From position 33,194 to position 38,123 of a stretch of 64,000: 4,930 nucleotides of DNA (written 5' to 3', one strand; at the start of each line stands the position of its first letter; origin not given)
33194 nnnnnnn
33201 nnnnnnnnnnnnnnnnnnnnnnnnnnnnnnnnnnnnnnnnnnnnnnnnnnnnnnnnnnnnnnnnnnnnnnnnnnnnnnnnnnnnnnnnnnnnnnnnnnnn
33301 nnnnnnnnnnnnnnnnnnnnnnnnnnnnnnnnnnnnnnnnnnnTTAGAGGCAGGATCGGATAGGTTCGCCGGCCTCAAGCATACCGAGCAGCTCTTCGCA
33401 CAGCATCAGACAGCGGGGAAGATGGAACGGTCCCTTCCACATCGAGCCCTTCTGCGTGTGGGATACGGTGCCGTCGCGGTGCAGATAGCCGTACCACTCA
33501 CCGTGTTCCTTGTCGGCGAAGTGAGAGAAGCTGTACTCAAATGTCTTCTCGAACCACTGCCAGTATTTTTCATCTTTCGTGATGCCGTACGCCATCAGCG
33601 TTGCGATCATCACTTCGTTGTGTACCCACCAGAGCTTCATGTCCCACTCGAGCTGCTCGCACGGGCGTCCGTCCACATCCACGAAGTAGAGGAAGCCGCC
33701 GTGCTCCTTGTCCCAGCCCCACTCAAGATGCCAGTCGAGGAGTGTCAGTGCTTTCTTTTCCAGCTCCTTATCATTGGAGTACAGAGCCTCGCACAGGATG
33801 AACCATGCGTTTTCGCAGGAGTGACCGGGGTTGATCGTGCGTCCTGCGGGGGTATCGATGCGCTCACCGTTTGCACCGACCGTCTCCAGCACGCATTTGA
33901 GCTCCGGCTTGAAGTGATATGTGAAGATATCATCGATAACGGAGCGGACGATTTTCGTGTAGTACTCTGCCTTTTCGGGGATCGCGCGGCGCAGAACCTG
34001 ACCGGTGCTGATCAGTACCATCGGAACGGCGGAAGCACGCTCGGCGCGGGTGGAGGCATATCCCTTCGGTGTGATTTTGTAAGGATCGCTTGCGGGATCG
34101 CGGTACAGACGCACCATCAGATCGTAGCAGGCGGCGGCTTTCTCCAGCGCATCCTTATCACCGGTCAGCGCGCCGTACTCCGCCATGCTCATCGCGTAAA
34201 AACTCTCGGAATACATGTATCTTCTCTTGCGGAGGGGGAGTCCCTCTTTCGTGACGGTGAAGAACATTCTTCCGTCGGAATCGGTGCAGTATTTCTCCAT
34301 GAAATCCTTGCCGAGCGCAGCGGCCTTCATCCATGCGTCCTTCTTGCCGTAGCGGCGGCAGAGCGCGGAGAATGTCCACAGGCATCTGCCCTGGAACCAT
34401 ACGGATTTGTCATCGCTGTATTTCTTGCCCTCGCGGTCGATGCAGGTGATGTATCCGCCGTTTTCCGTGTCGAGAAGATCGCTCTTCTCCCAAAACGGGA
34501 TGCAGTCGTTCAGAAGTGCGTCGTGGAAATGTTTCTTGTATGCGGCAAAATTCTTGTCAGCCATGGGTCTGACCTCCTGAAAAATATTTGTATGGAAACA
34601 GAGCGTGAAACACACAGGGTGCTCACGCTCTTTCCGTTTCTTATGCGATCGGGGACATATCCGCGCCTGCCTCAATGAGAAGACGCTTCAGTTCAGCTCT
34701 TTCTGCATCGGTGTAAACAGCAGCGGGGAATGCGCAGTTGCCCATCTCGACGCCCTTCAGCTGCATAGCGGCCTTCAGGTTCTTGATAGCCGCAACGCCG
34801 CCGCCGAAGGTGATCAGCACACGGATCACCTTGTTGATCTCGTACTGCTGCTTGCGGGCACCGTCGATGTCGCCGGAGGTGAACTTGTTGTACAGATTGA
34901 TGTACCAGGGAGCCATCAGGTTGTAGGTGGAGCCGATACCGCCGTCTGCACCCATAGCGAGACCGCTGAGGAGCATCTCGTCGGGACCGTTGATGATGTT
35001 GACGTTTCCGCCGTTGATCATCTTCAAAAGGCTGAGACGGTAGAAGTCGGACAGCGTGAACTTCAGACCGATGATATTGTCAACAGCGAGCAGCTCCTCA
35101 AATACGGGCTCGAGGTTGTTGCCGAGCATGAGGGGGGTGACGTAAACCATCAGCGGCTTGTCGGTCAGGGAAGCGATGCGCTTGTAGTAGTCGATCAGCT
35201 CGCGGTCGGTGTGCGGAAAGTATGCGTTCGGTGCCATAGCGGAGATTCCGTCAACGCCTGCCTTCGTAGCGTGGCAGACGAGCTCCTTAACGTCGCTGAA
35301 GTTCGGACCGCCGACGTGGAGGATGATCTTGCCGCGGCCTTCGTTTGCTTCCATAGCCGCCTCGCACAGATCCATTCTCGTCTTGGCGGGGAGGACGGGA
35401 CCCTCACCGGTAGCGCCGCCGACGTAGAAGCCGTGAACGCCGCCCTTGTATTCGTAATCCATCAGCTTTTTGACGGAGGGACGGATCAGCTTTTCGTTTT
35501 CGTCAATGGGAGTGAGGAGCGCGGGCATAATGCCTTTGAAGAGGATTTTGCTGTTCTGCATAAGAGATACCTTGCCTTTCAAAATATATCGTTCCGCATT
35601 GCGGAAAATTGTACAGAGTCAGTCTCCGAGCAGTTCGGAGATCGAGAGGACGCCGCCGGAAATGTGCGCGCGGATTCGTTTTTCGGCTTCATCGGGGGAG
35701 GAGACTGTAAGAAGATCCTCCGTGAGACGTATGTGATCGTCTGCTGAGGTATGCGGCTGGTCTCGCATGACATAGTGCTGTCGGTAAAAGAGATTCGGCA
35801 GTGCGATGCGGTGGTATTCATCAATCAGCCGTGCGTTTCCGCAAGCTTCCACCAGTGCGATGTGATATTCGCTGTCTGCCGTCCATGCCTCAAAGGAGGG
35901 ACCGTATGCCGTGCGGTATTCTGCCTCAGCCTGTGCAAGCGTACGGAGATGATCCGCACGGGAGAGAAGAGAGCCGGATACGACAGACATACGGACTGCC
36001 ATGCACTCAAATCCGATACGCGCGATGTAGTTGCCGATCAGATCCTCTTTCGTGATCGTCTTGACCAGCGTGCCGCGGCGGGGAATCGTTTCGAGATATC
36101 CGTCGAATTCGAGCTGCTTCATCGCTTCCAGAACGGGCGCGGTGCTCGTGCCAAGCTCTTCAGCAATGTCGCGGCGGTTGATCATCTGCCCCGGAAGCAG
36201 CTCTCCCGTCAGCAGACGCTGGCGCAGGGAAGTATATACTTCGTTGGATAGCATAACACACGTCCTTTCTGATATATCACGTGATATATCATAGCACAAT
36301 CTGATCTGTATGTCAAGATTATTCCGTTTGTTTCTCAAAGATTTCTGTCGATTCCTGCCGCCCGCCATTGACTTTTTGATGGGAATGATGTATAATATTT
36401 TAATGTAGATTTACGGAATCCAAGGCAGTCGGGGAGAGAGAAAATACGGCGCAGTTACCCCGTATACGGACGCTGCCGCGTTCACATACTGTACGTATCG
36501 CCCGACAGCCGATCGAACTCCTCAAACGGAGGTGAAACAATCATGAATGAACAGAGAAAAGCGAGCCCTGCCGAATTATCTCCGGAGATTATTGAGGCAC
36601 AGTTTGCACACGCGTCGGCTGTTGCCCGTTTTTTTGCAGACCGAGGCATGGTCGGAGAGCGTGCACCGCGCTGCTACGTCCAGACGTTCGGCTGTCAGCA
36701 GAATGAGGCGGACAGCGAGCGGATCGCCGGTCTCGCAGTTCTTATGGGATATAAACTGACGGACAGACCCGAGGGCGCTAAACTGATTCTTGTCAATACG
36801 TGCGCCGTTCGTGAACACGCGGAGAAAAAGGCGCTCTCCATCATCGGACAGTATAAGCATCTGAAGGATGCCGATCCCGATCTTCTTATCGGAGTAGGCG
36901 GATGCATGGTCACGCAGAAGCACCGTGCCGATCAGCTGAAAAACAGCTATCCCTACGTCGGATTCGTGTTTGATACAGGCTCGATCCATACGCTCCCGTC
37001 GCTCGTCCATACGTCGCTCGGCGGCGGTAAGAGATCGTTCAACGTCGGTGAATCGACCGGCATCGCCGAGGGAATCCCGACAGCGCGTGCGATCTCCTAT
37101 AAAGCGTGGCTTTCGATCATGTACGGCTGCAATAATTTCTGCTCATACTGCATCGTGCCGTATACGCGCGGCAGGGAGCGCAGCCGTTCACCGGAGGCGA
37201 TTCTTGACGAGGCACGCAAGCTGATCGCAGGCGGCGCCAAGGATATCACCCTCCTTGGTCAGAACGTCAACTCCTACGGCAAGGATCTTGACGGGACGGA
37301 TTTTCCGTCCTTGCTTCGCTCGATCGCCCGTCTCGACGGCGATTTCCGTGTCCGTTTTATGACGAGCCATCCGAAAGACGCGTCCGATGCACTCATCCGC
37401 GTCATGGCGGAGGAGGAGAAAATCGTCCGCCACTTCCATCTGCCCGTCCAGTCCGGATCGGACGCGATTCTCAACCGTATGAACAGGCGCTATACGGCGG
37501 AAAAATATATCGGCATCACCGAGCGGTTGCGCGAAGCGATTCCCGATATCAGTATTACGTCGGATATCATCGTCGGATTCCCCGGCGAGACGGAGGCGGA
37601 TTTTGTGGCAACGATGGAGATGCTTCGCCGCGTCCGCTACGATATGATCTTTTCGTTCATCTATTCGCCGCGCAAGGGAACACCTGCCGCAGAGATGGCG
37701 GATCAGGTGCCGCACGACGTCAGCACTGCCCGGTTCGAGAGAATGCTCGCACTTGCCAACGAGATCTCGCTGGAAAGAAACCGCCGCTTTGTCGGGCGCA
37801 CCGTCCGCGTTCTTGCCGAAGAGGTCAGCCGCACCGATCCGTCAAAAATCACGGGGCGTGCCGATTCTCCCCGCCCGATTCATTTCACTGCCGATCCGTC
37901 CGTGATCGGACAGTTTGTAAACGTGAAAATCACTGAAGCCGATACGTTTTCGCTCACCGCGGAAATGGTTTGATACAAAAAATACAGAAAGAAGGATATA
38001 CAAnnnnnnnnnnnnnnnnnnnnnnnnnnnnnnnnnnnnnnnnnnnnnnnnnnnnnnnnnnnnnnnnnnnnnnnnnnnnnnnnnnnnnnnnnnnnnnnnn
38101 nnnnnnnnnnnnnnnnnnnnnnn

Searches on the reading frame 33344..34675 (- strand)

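Call 8: search_protein_families(library=pfam, proteins=[window:33344-34675:-], max_evalue=0.001)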
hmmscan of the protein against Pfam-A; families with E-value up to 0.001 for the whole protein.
window:33344-34675:- (443 aa): 1 family
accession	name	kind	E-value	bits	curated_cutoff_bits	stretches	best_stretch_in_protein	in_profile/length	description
PF07221.17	GlcNAc_2-epim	-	9.3e-48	163.7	23.4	1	74-413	1-339/347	N-acylglucosamine 2-epimerase (GlcNAc 2-epimerase)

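Call 27: search_protein_families(library=ncbifam, proteins=[window:33344-34675:-], max_evalue=0.00001)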
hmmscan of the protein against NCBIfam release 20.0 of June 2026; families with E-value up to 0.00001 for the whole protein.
window:33344-34675:- (443 aa): 3 families
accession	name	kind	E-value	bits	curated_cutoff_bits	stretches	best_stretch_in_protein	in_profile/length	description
NF052547.1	AcylGsamEpipAGE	equivalog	4.2e-109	365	600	1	44-430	2-381/384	n-acyl-d-glucosamine 2-epimerase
NF041848.1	celb_epim_EpiA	equivalog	2.2e-23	83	800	2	46-190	13-156/405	cellobiose 2-epimerase EpiA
NF051846.1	ManIsomPseudo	equivalog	1.3e-10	40.8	600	1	280-407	241-369/401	D-mannose isomerase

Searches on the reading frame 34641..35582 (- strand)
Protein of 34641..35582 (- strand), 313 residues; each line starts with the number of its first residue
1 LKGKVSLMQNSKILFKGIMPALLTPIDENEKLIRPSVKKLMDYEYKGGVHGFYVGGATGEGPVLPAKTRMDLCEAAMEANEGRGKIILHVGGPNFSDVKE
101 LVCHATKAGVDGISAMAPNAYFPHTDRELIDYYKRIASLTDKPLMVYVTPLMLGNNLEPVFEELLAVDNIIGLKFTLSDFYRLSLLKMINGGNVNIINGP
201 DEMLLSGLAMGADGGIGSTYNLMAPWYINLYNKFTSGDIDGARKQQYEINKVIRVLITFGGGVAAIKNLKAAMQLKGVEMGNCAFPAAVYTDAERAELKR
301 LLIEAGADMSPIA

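Call 8: search_protein_families(library=pfam, proteins=[window:34641-35582:-], max_evalue=0.001)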
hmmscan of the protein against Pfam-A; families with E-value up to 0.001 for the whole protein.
window:34641-35582:- (313 aa): 1 family
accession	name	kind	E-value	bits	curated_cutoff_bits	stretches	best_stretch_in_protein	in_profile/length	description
PF00701.28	DHDPS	-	6.2e-56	189.7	22.1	1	15-302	2-286/289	Dihydrodipicolinate synthetase family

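Call 27: search_protein_families(library=ncbifam, proteins=[window:34641-35582:-], max_evalue=0.00001)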
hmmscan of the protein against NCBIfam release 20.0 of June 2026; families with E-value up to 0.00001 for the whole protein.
window:34641-35582:- (313 aa): 7 families
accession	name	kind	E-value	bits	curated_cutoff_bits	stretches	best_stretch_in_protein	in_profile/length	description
NF003164.0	PRK04147.1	equivalog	3.6e-61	207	281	1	15-302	4-287/294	N-acetylneuraminate lyase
TIGR00683.1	nanA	equivalog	1.8e-51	175.2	382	1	16-294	2-277/293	N-acetylneuraminate lyase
TIGR00674.1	dapA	equivalog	9.1e-35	119.9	206.15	1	18-302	2-283/286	4-hydroxy-tetrahydrodipicolinate synthase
NF040954.1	Arch_KDGaldase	equivalog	3.2e-33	115.3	390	1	18-301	3-277/288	bifunctional 2-dehydro-3-deoxy-phosphogluconate/2-dehydro-3-deoxy-6-phosphogalactonate aldolase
TIGR02313.1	HpaI-NOT-DapA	exception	6.9e-26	90.7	396.7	1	15-304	1-288/294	2,4-dihydroxyhept-2-ene-1,7-dioic acid aldolase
NF002958.0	PRK03620.1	subfamily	7.2e-16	57.9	278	1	10-306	6-300/307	5-dehydro-4-deoxyglucarate dehydratase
TIGR03249.1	KdgD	equivalog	5.3e-12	45.5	373.95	1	12-303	6-296/299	5-dehydro-4-deoxyglucarate dehydratase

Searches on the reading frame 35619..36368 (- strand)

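Call 29: search_protein_families(library=pfam, proteins=[window:35619-36368:-], max_evalue=0.001)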
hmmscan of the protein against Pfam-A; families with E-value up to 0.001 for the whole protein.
window:35619-36368:- (249 aa): 4 families
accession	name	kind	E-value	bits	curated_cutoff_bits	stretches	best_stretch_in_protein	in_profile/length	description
PF00392.27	GntR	-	6.5e-16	58.2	27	1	40-102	1-64/64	Bacterial regulatory proteins, gntR family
PF07729.17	FCD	-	1.5e-08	35.6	24.3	1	116-237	5-124/125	FCD domain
PF01325.25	Fe_dep_repress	-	0.00027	21.5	26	1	61-99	21-59/60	Iron dependent repressor, N-terminal DNA binding domain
PF13412.12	HTH_24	-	0.00037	20.4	21.9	1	63-93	18-48/48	Winged helix-turn-helix DNA-binding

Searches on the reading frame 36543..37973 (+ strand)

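Call 8: search_protein_families(library=pfam, proteins=[window:36543-37973:+], max_evalue=0.001)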
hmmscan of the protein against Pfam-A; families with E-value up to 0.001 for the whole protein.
window:36543-37973:+ (476 aa): 4 families
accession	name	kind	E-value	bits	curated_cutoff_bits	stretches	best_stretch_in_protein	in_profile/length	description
PF04055.27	Radical_SAM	-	1.2e-32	113.9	29.5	1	191-361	2-166/166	Radical SAM superfamily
PF00919.26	UPF0004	-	2.1e-24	85.8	27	1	43-143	1-97/98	Uncharacterized protein family UPF0004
PF01938.26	TRAM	-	5.4e-11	42.6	21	1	414-476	1-61/61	TRAM domain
PF18693.7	TRAM_2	-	5.3e-06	27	27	1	417-476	1-63/63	TRAM domain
